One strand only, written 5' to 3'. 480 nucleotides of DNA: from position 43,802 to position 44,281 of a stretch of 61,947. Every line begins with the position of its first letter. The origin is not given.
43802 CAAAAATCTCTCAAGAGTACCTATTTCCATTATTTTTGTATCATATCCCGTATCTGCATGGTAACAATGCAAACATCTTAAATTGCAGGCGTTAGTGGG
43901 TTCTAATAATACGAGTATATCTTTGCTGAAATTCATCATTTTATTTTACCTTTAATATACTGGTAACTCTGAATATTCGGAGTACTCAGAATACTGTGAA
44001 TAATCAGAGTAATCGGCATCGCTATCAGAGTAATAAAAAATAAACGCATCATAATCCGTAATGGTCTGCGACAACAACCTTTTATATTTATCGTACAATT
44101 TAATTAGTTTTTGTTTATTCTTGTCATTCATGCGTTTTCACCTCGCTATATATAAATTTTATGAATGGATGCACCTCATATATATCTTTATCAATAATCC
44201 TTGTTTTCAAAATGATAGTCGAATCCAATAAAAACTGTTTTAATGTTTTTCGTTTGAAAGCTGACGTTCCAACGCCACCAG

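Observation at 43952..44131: Hidden 59-aa ORF with a (D/E/Q)-Y-S x5 repeat, no Cys, ending in Pro-Val-Tyr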

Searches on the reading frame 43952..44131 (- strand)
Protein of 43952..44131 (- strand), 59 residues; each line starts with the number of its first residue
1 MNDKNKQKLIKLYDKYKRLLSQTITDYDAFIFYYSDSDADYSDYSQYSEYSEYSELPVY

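Call 5: search_protein_families(library=pfam, proteins=[window:43952-44131:-], max_evalue=0.01)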
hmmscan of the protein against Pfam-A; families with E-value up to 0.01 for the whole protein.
window:43952-44131:- (59 aa): 0 families

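Call 6: search_protein_families(library=ncbifam, proteins=[window:43952-44131:-], max_evalue=0.01)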
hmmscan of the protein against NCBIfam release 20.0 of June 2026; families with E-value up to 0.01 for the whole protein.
window:43952-44131:- (59 aa): 0 families

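Call 7: search_protein_families(library=padloc, proteins=[window:43952-44131:-], max_evalue=0.01)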
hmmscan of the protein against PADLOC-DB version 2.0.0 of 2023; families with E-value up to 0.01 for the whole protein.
window:43952-44131:- (59 aa): 0 families

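Call 74: list_cluster_members(proteins=[window:43955-44131:-, L003:5848-5991:+, L087:3914-4060:+, L002:5855-6001:+, L007:4832-4978:+, window:44127-45530:-, window:42830-43939:-, window:45561-46241:-])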
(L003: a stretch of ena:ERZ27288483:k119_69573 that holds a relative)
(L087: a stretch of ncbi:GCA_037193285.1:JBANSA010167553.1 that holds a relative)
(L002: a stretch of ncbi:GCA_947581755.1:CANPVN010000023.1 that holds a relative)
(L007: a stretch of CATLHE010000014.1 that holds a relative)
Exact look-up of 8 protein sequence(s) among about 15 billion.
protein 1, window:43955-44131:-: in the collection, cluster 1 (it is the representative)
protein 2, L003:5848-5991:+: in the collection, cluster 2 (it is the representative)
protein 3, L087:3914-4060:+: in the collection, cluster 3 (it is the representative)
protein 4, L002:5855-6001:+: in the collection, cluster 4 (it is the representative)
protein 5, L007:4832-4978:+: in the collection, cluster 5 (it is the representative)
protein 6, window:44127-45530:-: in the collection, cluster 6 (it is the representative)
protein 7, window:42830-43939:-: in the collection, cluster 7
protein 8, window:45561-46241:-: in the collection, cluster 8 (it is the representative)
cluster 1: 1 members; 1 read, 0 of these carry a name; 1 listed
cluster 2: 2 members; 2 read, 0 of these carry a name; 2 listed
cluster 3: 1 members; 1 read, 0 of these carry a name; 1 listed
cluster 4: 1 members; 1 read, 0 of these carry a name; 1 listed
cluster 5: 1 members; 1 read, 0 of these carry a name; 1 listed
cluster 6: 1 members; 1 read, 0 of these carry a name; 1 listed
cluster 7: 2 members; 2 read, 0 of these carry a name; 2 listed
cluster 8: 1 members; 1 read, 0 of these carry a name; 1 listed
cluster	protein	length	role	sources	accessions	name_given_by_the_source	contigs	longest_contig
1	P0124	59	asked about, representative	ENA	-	-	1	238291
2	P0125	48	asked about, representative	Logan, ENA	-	-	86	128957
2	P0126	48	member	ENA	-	-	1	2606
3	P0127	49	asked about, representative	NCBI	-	-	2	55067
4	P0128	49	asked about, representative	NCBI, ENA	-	-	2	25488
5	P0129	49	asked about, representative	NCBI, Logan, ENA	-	-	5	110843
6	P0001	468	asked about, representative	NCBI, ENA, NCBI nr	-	-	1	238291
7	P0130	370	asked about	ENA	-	-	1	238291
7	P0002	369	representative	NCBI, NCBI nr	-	-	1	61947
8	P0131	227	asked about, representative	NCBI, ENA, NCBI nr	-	-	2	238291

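Call 98: search_protein_families(library=phrogs, proteins=[window:43952-44131:-], max_evalue=0.001)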
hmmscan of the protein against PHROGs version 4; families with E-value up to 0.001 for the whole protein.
window:43952-44131:- (59 aa): 0 families
